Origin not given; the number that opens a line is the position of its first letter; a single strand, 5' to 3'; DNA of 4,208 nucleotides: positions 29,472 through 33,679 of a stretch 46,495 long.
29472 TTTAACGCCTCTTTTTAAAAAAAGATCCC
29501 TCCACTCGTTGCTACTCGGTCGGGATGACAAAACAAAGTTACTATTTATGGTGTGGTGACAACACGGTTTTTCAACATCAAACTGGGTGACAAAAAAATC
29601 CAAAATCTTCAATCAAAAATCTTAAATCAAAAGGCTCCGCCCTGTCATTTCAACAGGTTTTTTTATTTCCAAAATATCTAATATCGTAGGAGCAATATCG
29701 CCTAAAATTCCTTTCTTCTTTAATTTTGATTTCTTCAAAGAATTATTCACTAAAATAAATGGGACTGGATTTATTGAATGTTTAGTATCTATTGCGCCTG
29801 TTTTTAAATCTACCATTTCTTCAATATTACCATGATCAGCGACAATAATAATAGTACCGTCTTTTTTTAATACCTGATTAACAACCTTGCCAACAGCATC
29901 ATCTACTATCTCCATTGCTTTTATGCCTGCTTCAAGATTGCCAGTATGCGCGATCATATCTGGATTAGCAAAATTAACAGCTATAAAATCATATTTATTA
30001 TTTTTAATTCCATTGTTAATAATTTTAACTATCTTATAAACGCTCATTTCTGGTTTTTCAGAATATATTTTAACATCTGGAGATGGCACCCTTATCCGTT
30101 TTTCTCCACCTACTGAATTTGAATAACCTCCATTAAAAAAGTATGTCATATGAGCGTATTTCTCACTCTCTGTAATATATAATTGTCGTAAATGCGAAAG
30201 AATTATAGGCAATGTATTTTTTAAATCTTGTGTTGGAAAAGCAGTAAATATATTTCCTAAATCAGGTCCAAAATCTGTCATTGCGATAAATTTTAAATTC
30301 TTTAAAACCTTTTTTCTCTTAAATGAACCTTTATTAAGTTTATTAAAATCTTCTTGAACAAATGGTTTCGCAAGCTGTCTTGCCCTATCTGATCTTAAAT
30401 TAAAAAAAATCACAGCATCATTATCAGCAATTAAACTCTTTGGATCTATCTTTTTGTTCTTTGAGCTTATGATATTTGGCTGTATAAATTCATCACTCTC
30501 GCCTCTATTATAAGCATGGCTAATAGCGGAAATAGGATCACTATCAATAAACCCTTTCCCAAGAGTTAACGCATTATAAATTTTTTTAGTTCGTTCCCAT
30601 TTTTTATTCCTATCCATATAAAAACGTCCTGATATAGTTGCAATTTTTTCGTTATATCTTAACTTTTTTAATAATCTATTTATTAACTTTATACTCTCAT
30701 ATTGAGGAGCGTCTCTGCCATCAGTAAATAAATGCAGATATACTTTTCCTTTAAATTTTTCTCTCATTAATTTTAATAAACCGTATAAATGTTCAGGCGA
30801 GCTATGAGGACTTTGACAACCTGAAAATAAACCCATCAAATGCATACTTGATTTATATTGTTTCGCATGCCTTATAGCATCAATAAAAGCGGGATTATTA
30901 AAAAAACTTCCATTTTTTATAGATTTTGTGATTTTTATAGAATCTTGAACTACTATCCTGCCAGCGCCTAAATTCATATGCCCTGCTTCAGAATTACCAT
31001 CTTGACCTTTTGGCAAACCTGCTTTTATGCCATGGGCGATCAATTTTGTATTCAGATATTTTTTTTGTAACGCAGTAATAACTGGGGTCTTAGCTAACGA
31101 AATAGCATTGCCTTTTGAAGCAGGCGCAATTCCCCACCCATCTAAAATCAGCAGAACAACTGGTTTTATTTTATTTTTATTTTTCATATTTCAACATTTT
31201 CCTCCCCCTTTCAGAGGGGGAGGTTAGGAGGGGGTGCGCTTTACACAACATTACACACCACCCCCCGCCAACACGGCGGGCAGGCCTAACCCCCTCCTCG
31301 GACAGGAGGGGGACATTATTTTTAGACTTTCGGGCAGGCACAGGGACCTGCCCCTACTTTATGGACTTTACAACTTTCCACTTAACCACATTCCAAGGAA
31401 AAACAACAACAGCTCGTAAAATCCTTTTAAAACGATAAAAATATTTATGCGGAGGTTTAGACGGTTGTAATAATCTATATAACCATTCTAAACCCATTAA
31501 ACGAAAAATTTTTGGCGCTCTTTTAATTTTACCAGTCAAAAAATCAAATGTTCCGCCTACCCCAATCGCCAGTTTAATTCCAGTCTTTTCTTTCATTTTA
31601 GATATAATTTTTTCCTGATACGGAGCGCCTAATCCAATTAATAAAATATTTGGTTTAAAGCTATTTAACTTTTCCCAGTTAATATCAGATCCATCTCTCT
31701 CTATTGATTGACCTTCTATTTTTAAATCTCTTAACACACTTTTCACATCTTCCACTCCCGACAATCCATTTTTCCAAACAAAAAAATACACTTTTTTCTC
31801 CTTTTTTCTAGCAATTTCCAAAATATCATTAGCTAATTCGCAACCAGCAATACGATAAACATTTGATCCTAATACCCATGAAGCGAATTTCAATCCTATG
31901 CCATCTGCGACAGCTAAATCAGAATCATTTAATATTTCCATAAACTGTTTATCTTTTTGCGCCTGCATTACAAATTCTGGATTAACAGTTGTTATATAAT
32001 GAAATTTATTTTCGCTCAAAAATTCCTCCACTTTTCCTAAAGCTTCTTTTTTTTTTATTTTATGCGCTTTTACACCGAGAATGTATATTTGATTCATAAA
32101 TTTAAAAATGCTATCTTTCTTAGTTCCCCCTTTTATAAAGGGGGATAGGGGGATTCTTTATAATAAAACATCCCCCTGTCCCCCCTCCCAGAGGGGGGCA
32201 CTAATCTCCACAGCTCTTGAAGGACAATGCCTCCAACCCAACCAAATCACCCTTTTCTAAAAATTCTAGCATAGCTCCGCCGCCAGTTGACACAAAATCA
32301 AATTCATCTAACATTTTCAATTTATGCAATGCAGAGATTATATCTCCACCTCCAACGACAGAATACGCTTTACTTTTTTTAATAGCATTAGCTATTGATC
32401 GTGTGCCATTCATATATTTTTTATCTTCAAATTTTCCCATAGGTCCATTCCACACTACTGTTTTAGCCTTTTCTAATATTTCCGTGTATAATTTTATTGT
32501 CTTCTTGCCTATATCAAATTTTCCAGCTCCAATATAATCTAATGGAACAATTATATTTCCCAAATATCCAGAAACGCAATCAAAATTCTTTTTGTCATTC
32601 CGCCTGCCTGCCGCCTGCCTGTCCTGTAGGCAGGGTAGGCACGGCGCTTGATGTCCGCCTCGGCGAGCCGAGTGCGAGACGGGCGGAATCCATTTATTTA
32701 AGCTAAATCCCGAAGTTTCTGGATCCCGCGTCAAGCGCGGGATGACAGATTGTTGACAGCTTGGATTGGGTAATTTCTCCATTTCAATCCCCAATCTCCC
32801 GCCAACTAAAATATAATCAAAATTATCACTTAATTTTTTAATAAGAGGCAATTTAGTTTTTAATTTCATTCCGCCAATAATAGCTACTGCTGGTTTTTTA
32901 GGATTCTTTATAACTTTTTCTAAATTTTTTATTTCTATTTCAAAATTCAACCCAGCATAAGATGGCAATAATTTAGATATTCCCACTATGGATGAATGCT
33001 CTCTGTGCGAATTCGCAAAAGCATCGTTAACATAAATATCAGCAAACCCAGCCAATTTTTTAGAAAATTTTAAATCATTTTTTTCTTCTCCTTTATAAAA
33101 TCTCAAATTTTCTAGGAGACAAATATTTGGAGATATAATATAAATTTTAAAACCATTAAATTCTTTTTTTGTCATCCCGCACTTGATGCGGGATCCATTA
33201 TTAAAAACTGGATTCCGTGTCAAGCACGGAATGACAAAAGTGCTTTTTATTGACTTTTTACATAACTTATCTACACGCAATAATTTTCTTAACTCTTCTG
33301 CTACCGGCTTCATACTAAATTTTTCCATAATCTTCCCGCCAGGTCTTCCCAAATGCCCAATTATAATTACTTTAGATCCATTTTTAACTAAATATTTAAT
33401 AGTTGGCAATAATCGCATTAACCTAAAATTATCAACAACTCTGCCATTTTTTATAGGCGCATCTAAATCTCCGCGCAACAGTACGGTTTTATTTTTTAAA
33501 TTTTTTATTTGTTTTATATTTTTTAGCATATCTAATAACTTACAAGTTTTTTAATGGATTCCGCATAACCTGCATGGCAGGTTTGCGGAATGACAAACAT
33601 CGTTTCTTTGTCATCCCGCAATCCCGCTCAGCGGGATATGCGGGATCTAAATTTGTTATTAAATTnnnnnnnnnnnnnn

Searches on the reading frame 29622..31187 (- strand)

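Call 6: search_protein_families(library=ncbifam, proteins=[window:29622-31187:-])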
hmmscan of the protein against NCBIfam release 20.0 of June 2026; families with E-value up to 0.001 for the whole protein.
window:29622-31187:- (521 aa): 12 families
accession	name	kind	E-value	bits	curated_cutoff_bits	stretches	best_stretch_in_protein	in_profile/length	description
TIGR01307.1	pgm_bpd_ind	equivalog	2.9e-163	544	330.65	1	8-520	1-504/504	2,3-bisphosphoglycerate-independent phosphoglycerate mutase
NF003897.0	PRK05434.1-5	equivalog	1.8e-137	458.9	862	1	7-521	5-512/514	2,3-bisphosphoglycerate-independent phosphoglycerate mutase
NF009049.0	PRK12383.1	equivalog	2e-11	43.5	254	1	384-520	272-398/408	phosphopentomutase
TIGR00306.2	apgM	subfamily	2.1e-11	43.5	320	1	395-485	288-370/403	2,3-bisphosphoglycerate-independent phosphoglycerate mutase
NF003104.0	PRK04024.1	equivalog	7.1e-11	41.5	489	1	376-488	273-374/412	2,3-bisphosphoglycerate-independent phosphoglycerate mutase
NF003766.0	PRK05362.1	equivalog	1.9e-10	40.1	256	1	389-511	270-385/396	phosphopentomutase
TIGR02535.1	hyp_Hser_kinase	hypoth_equivalog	2.6e-08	33.1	446.3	1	397-485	283-365/397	proposed homoserine kinase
NF003242.0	PRK04200.1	equivalog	2e-07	30.2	426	1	398-489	283-367/395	cofactor-independent phosphoglycerate mutase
NF003160.0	PRK04135.1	equivalog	2.7e-07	29.6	468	1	396-490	285-367/403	2,3-bisphosphoglycerate-independent phosphoglycerate mutase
NF042991.1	alk_phos_PafA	equivalog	2.1e-06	26.5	650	1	440-518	471-548/554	alkaline phosphatase PafA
TIGR01696.1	deoB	equivalog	0.00011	21.2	341.2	1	393-511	261-376/381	phosphopentomutase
NF010322.0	PRK13759.1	equivalog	0.00098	17.7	481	0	426-520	275-377/486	arylsulfatase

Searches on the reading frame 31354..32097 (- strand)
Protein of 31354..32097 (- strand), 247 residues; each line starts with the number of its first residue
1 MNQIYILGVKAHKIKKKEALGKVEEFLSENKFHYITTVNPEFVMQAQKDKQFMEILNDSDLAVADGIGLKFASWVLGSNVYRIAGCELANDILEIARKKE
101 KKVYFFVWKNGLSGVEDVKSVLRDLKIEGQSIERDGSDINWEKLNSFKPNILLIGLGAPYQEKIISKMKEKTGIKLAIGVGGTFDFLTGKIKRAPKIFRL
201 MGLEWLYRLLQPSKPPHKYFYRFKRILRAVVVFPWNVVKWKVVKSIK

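Call 6: search_protein_families(library=ncbifam, proteins=[window:31354-32097:-])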
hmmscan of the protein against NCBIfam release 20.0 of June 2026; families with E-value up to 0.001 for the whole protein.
window:31354-32097:- (247 aa): 4 families
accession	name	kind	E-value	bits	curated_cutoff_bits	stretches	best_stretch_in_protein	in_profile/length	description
NF041710.1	UDPacetylman_taseTarA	equivalog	6.5e-35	120.8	350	1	2-226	7-233/247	N-acetylglucosaminyldiphosphoundecaprenol N-acetyl-beta-D-mannosaminyltransferase TarA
TIGR00696.1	wecG_tagA_cpsF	superfamily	3e-31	108.5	69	1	54-212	1-165/178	WecB/TagA/CpsF family glycosyltransferase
NF002980.1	PRK03692.1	equivalog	2.2e-25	89.5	323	1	5-214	5-221/240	lipopolysaccharide N-acetylmannosaminouronosyltransferase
NF041872.1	EPS_EpsA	equivalog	3.7e-24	85.5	500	1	14-214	28-237/265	exopolysaccharide biosynthesis glycosyltransferase EpsA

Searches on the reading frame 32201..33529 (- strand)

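Call 6: search_protein_families(library=ncbifam, proteins=[window:32201-33529:-])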
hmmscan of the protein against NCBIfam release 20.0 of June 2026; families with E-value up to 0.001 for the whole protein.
window:32201-33529:- (442 aa): 1 family
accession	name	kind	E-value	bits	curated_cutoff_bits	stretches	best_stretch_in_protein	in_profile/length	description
NF010569.0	PRK13962.1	equivalog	1e-91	308.1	883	3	135-246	111-222/645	bifunctional phosphoglycerate kinase/triosephosphate isomerase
